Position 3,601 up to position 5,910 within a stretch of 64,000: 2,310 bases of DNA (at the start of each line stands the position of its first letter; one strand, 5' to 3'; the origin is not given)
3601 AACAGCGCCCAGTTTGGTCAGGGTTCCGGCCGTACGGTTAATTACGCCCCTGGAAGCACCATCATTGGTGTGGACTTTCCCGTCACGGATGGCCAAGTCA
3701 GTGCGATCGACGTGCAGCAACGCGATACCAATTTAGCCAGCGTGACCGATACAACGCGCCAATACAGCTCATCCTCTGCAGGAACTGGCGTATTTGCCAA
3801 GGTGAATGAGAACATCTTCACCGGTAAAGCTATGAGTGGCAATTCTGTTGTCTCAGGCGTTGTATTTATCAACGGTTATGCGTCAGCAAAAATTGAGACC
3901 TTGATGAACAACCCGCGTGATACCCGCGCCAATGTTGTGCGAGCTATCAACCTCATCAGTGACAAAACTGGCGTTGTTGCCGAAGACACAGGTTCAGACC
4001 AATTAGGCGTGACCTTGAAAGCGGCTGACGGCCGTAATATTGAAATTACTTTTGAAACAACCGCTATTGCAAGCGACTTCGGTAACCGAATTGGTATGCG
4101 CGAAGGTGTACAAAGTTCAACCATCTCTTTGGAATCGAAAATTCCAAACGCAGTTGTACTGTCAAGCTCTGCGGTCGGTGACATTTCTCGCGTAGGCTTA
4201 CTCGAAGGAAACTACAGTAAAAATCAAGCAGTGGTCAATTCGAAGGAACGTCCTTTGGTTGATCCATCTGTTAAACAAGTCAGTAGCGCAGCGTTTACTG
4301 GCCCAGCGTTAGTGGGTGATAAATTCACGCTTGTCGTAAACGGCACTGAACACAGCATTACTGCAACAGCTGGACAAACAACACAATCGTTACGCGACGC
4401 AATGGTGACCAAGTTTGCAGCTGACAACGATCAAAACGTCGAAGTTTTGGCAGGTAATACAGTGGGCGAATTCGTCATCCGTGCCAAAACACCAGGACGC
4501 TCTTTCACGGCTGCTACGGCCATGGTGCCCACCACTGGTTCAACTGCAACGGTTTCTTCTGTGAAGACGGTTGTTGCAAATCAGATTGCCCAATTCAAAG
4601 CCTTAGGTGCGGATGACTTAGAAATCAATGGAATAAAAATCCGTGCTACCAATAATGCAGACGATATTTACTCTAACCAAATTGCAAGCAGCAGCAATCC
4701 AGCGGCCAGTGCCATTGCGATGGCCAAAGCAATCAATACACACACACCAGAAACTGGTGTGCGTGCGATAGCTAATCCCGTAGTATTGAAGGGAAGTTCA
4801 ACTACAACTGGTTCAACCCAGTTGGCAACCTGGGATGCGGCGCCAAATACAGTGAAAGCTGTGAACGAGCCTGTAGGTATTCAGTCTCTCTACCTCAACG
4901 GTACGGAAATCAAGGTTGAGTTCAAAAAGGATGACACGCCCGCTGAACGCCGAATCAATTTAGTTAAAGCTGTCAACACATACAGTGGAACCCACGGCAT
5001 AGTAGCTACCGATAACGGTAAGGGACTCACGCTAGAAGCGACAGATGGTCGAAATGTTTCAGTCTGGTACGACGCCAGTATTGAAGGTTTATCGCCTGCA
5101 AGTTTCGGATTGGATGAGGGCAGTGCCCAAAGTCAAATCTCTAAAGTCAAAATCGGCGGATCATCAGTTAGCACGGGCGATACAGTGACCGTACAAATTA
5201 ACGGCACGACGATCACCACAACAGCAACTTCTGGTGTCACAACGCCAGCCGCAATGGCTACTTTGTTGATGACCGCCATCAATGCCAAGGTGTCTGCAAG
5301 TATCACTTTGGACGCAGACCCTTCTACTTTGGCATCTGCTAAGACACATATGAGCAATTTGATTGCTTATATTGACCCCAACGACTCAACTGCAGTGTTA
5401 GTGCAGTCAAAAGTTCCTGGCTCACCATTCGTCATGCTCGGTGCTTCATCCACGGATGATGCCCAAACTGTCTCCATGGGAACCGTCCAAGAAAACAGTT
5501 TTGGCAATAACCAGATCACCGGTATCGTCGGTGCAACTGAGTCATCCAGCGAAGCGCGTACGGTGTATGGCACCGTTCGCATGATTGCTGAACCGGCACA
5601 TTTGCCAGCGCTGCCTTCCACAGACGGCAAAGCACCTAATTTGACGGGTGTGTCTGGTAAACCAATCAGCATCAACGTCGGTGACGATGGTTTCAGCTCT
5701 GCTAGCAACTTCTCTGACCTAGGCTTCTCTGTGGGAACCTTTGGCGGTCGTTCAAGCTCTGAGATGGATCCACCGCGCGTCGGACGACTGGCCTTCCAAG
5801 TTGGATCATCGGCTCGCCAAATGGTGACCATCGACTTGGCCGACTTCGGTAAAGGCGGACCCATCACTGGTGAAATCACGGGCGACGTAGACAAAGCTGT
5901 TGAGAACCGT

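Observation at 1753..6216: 1487-aa flagellin built from duplicated and nested domains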

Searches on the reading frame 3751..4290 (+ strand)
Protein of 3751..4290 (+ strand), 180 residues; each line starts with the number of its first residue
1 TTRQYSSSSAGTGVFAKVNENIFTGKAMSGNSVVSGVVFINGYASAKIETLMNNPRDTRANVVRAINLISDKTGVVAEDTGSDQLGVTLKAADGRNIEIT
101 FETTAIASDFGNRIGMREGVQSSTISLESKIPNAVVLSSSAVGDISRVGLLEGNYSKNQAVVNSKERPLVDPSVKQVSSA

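Call 10: search_protein_families(library=pfam, proteins=[window:3751-4290:+], max_evalue=10)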
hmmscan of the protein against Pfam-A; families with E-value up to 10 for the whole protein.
window:3751-4290:+ (180 aa): 1 family
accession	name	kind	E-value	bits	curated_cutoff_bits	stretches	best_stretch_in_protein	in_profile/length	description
PF07196.18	Flagellin_IN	-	1.2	9.8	22.7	1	60-88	24-52/55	Flagellin hook IN motif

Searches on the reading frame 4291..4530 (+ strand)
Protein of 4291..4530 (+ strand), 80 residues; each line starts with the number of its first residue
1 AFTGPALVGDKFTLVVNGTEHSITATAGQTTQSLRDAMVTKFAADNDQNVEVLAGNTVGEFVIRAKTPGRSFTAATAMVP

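Call 10: search_protein_families(library=pfam, proteins=[window:4291-4530:+], max_evalue=10)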
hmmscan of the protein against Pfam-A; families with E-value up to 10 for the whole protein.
window:4291-4530:+ (80 aa): 2 families
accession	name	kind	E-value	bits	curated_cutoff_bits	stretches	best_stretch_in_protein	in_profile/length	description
PF07196.18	Flagellin_IN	-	0.042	14.5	22.7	1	12-37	2-29/55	Flagellin hook IN motif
PF18285.6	LuxT_C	-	0.076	13.9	25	1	17-58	43-84/87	Tetracycline repressor LuxT C-terminal domain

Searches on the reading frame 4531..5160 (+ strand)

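Call 10: search_protein_families(library=pfam, proteins=[window:4531-5160:+], max_evalue=10)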
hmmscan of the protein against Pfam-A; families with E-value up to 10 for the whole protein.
window:4531-5160:+ (210 aa): 1 family
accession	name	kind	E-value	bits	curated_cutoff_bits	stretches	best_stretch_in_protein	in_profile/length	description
PF03978.18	Borrelia_REV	-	0.24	11.7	27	1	7-63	104-160/181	Borrelia burgdorferi REV protein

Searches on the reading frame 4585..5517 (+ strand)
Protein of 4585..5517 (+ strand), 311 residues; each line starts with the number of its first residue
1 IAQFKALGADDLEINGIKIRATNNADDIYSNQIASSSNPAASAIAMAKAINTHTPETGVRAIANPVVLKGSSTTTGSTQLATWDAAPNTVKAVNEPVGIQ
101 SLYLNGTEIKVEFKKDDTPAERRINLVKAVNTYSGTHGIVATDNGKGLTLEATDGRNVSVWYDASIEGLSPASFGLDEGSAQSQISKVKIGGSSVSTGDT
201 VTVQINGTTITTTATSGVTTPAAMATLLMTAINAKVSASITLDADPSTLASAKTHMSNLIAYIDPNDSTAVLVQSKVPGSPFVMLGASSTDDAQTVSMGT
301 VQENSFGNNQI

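Call 48: predict_structure(alignment_id=A2)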
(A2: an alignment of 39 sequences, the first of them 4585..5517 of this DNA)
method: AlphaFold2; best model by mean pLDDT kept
length: 311 residues; sequences in the alignment: 39
mean_pLDDT: 80.6   pTM: 0.64
mean pLDDT of the five models: 80.6, 78.0, 77.0, 76.4, 71.4
residues with pLDDT >= 90: 91; 70-90: 159; 50-70: 44; < 50: 17
segments of 3 or more residues with pLDDT < 50: 1-5, 83-94
pLDDT, mean of each block of 10 residues (from residue 1): 51 82 71 56 75 86 78 72 42 54 85 83 90 78 92 77 77 87 93 91 93 93 96 91 78 84 96 89 89 89 82 64
secondary structure, 60 per line:
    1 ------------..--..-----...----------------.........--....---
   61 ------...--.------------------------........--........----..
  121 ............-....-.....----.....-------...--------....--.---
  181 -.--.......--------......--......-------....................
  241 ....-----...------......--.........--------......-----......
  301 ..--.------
elements in order: H43-51 H54-57 E67-69 E97-104 E107-114 H119-132 H134-137 E139-143 E148-152 E160-162 H171-174 E185-191 E200-205 E208-213 H221-244 E259-264 E267-275 E284-289 E295-302

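Call 49: search_protein_representatives(alignment_id=A2)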
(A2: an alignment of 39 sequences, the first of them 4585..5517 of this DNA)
Query: 39 sequences, 277 profile positions. Proteins with E-value up to 0.001 (for the whole library): 846; up to 1e-10: 360; up to 1e-30: 145. The best 150 are listed.
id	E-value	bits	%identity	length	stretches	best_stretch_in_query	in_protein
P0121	4.0e-117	407.0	-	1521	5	2-275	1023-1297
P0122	4.3e-113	393.8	-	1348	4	1-277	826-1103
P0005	1.0e-112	392.6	-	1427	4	1-277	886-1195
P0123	2.3e-111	388.1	-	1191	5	3-277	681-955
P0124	1.2e-107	376.0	-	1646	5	2-277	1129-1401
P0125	1.3e-105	369.3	-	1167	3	2-277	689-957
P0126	6.3e-104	363.8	-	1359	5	1-200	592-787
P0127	1.9e-102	358.9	-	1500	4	1-276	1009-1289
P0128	8.7e-99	346.9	-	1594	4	5-275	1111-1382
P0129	2.3e-98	345.5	-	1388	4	2-274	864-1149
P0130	7.6e-97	340.5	-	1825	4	3-273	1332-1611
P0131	2.7e-94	332.2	-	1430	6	1-277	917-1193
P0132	1.0e-93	330.3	-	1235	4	6-177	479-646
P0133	9.5e-93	327.1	-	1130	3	2-219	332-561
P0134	9.6e-93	327.1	-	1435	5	2-277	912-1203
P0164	4.2e-55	203.6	-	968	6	5-96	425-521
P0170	4.4e-52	193.7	-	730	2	5-177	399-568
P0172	2.2e-51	191.4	-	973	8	5-103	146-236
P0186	3.2e-46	174.5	-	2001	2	3-171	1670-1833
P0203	2.0e-42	162.0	-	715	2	5-171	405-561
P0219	7.8e-39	150.2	-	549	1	7-162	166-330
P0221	1.3e-38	149.5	-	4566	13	5-160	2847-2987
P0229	2.5e-37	145.3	-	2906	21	125-264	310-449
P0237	2.6e-36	141.9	-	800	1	4-186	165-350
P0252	2.2e-33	132.4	-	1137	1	4-223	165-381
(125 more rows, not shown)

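Call 50: search_solved_structures(query=A2, max_evalue=10, show_alignments=3)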
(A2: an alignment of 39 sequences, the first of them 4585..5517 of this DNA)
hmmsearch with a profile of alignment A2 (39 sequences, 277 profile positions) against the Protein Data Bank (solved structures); distinct sequences matched with E-value up to 10: 2.
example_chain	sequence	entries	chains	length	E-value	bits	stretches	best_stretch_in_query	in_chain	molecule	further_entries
6kmo_A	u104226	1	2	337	0.76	12.5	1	36-104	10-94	Alpha/beta hydrolase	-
6hfz_A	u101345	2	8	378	1.6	11.3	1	122-151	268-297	GDSL-like protein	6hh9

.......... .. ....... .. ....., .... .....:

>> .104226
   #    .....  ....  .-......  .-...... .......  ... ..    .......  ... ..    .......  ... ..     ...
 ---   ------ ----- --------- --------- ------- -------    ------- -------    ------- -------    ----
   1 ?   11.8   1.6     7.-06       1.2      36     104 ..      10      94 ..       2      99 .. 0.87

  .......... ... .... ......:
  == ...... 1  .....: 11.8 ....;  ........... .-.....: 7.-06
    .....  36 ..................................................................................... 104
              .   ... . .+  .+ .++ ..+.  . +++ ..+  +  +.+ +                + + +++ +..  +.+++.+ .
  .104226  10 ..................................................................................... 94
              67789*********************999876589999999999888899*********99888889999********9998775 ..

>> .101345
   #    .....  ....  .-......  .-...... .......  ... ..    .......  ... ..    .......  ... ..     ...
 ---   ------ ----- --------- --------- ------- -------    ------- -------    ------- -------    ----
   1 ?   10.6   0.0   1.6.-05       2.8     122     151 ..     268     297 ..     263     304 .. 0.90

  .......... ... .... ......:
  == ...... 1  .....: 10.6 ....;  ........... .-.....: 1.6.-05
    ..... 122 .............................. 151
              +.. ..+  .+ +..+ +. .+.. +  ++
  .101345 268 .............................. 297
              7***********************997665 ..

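Call 53: fold_search(model_id=the predicted structure, library=pdb)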
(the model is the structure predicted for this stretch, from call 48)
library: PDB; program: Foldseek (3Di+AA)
matches with E <= 10: 177; with E <= 0.001: 2
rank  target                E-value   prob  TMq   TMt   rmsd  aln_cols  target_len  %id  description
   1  8kee_C                3.1e-05  1.00  0.26  0.17   4.4       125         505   18  Cyanophage A-1(L) sheath-tube (released 2024-04-10)
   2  8kee_A                7.0e-05  1.00  0.25  0.16   5.3       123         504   20  Cyanophage A-1(L) sheath-tube (released 2024-04-10)
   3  8erm_A                2.7e-03  0.94  0.21  0.30  13.9       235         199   10  Crystal structure of FliC D2/D3 domains from Pseudomonas aeruginosa PAO1 (released 2023-05-17)
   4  6iwy                  3.2e-03  0.80  0.19  0.17  15.0       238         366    8  Crystal structure of the flagellar cap protein FliD from Helicobacter pylori (released 2019-05-22)
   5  8erm_B                3.8e-03  0.92  0.20  0.29  13.5       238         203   10  Crystal structure of FliC D2/D3 domains from Pseudomonas aeruginosa PAO1 (released 2023-05-17)
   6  3k8v_A                5.5e-03  0.99  0.20  0.20   6.8       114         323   21  Crysatl structure of a bacterial cell-surface flagellin N20C20 (released 2010-10-06)
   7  9ki1_1                6.9e-03  1.00  0.24  0.16   5.7       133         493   16  Baseplate structure of Escherichia phage Mu (released 2025-02-12)
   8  8fqc_I1               7.4e-03  1.00  0.25  0.16   5.7       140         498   14  Structure of baseplate with receptor binding complex of Agrobacterium phage Milano (released 2024-01-31)
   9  8fop_j                7.8e-03  1.00  0.26  0.17   5.3       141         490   11  Structure of Agrobacterium tumefaciens bacteriophage Milano curved tail (released 2024-01-17)
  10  2zbi_A                8.8e-03  0.99  0.21  0.23   6.7       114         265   21  Crystal structure of a bacterial cell-surface flagellin (released 2008-02-05)
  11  8foy                  9.9e-03  1.00  0.26  0.17   4.7       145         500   10  Structure of Agrobacterium tumefaciens bacteriophage Milano contracted tail-sheath (released 2024-01-17)
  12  3k8w                  1.1e-02  1.00  0.22  0.23   6.7       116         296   20  Crysatl structure of a bacterial cell-surface flagellin N20C45 (released 2010-10-06)
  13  9khy_a                1.3e-02  1.00  0.26  0.17   4.8       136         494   15  Terminator and trunk structure of Escherichia phage Mu (released 2025-02-12)
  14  3k8v_B                1.6e-02  0.98  0.21  0.20   6.5       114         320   21  Crysatl structure of a bacterial cell-surface flagellin N20C20 (released 2010-10-06)
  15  9ndy_L                2.0e-02  1.00  0.24  0.16   4.3       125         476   17  Composite baseplate asymmetric unit of JohannRWettstein (Bas63) (released 2025-11-19)
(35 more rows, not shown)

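Call 54: list_cluster_members(proteins=[P0170, P0203, P0219, P0237, P0229, P0221, P0132, P0125, P0186, P0252])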
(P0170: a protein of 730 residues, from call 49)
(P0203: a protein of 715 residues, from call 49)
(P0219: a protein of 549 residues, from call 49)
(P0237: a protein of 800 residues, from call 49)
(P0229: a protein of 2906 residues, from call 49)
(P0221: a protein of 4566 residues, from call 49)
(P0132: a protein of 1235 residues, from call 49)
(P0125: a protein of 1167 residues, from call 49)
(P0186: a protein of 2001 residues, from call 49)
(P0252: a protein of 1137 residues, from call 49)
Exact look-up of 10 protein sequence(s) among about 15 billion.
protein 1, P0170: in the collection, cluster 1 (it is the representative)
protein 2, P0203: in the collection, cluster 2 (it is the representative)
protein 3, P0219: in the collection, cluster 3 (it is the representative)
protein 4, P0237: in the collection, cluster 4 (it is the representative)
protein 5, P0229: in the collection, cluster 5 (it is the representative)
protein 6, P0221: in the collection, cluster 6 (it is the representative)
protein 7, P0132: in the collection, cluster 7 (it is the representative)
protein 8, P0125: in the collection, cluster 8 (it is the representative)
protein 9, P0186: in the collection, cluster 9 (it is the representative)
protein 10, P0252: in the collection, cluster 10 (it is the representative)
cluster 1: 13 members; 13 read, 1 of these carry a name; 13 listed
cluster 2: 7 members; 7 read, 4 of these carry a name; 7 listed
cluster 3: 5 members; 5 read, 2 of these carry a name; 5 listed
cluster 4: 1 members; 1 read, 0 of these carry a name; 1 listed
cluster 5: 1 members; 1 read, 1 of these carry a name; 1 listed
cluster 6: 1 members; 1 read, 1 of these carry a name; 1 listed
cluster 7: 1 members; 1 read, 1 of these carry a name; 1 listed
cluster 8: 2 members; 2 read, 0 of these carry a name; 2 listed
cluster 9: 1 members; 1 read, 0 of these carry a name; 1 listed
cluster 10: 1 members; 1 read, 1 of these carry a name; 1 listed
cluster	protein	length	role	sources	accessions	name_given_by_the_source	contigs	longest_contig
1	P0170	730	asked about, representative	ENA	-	-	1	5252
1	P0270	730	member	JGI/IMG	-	flagellin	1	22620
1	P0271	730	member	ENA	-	-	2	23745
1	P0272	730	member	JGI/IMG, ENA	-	-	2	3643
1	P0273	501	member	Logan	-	-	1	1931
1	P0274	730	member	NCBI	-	-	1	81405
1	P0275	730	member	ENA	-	-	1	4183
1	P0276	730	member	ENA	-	-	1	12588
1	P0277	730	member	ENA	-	-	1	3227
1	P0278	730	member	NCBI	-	-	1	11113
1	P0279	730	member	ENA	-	-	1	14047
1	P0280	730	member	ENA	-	-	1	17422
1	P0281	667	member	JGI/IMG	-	-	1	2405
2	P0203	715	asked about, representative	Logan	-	-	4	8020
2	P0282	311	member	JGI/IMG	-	flagellin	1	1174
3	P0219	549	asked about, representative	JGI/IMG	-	flagellin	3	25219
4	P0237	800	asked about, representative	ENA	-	-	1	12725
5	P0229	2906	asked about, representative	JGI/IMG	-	phage tail sheath gpL-like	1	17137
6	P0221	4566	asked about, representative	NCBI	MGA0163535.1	MAG: flagellin hook IN motif-containing protein, partial [Bdellovibrionota bacterium]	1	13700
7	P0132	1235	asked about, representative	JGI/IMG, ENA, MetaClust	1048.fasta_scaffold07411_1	\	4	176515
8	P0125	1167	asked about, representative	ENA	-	-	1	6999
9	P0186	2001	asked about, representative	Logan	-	-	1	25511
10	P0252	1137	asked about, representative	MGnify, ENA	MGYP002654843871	CR=1 FL=1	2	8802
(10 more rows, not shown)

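Call 55: search_protein_families(library=pfam, proteins=[P0229, P0221, P0164, P0172], max_evalue=0.001)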
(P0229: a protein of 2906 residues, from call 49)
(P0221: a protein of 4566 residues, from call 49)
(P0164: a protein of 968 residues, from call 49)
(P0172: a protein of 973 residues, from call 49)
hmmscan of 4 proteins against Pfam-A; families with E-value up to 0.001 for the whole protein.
P0229 (2906 aa): 2 families
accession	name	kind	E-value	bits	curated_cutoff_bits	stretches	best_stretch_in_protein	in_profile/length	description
PF17892.7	Cadherin_5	-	2.1e-26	92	26.5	1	120-219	1-97/98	Cadherin-like domain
PF17963.7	Big_9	-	2.8e-12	47.8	23.6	1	121-211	1-82/89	Bacterial Ig domain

P0221 (4566 aa): 1 family
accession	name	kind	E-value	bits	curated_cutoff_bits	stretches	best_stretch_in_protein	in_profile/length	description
PF07196.18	Flagellin_IN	-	1e-61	205.4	22.7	6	216-253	16-52/55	Flagellin hook IN motif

P0164 (968 aa): 3 families
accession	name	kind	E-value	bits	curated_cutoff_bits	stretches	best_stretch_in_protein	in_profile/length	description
PF07196.18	Flagellin_IN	-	3.3e-23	82.1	22.7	3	640-690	2-55/55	Flagellin hook IN motif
PF23657.1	DUF7151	-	2.1e-06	28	27.2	1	113-148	6-40/46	Domain of unknown function (DUF7151)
PF01391.23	Collagen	-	7.8e-05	22.8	27.2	1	73-106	16-49/60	Collagen triple helix repeat (20 copies)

P0172 (973 aa): 1 family
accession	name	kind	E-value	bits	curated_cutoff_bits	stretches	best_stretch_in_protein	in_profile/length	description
PF07196.18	Flagellin_IN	-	1.1e-34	118.8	22.7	4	465-514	9-55/55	Flagellin hook IN motif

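Call 95: fold_search(model_id=the predicted structure, library=viral)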
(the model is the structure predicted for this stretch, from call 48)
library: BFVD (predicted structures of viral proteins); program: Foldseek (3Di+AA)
matches with E <= 10: 283; with E <= 0.001: 10
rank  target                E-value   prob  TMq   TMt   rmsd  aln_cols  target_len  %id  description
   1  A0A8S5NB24            5.5e-07  1.00  0.22  0.14  12.2       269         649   15  Sheath tube [Myoviridae sp. ctT3B27]
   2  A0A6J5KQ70            4.6e-06  1.00  0.22  0.18  13.6       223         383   20  Uncharacterized protein [uncultured Caudovirales phage]
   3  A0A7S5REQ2            8.7e-06  1.00  0.26  0.12  12.1       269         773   13  (no name in the UniProt tables at hand)
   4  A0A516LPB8            3.0e-05  1.00  0.28  0.22   4.3       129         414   16  (no name in the UniProt tables at hand)
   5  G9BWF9                2.0e-04  1.00  0.30  0.41  14.2       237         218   14  (no name in the UniProt tables at hand)
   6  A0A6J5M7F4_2          2.2e-04  0.99  0.26  0.11  16.1       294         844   11  Uncharacterized protein [uncultured Caudovirales phage]
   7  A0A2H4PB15            2.5e-04  1.00  0.27  0.38   7.9       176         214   20  (no name in the UniProt tables at hand)
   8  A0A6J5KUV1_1          6.1e-04  0.84  0.20  0.07  13.6       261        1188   13  Baseplate protein J-like [uncultured Caudovirales phage]
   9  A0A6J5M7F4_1          7.3e-04  0.96  0.23  0.11  11.5       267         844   15  Uncharacterized protein [uncultured Caudovirales phage]
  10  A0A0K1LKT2            9.8e-04  0.90  0.20  0.09  21.5       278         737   17  Uncharacterized protein [Rhodobacter phage RcTitan]
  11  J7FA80                1.1e-03  1.00  0.27  0.17   5.1       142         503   12  Tail sheath protein [Agrobacterium phage 7-7-1]
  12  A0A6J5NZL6            1.2e-03  0.96  0.24  0.29  14.8       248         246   17  Uncharacterized protein [uncultured Caudovirales phage]
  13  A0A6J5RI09            1.2e-03  1.00  0.23  0.15   6.8       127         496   22  Tail sheath protein [uncultured Caudovirales phage]
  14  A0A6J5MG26            1.3e-03  0.92  0.25  0.21  14.5       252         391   14  Uncharacterized protein [uncultured Caudovirales phage]
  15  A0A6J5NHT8            1.4e-03  0.97  0.22  0.10  19.1       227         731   14  Uncharacterized protein [uncultured Caudovirales phage]
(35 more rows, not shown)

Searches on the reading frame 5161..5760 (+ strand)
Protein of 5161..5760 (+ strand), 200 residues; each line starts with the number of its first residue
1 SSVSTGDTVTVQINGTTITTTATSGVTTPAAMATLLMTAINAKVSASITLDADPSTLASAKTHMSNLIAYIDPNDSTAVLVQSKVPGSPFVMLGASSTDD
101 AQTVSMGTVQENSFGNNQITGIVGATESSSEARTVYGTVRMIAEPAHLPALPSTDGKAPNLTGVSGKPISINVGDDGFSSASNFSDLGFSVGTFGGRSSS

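Call 10: search_protein_families(library=pfam, proteins=[window:5161-5760:+], max_evalue=10)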
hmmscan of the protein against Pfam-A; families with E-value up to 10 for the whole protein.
window:5161-5760:+ (200 aa): 1 family
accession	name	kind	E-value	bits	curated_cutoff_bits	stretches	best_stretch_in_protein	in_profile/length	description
PF21683.3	GpP-like_1st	-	0.22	11.9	27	1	3-21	45-63/85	Mu phage baseplate assembly protein GpP-like, N-terminal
